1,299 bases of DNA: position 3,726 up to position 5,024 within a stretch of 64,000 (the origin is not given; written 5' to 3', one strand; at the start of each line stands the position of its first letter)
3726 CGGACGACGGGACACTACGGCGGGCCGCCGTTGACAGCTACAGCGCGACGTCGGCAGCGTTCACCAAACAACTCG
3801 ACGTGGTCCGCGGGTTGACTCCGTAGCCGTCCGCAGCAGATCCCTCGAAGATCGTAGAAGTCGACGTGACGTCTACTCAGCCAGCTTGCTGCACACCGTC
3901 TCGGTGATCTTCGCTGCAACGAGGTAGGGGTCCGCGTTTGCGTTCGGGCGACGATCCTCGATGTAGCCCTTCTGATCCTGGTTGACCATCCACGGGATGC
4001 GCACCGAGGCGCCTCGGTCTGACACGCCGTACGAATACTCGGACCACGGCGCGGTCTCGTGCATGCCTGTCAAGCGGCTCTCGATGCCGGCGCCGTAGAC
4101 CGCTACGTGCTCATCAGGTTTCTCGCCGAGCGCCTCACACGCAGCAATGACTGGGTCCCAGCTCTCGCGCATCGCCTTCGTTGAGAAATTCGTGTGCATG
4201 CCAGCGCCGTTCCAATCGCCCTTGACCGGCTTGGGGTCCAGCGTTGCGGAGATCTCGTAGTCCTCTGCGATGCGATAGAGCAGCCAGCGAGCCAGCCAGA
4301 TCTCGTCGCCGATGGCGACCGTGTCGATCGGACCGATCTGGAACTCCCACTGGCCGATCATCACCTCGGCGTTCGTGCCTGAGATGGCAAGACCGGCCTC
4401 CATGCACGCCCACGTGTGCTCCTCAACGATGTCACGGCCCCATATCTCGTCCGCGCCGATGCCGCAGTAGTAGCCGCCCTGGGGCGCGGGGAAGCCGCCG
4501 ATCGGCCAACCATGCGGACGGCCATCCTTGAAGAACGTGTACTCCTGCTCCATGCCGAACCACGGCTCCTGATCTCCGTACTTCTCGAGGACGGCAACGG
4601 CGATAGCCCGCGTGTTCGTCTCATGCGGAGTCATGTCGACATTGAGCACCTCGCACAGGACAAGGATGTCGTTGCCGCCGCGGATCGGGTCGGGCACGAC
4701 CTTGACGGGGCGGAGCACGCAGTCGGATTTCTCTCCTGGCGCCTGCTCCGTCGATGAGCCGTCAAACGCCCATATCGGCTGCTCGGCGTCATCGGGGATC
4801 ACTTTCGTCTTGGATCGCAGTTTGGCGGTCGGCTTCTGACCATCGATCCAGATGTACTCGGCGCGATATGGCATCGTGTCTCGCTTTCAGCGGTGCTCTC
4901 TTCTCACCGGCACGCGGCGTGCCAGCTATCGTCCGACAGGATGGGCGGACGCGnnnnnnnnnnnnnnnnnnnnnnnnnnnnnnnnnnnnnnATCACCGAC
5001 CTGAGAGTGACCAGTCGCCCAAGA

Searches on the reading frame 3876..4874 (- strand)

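Call 53: search_protein_families(library=pfam, proteins=[window:3876-4874:-], max_evalue=0.00001)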
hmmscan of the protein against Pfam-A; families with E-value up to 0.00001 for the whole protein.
window:3876-4874:- (333 aa): 2 families
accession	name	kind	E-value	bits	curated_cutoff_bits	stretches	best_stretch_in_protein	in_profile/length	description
PF00120.29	Gln-synt_C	-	7.9e-20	71.6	24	1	88-232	4-156/344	Glutamine synthetase, catalytic domain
PF03951.24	Gln-synt_N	-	6.6e-15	54.9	33.4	1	6-78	6-81/82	Glutamine synthetase, beta-Grasp domain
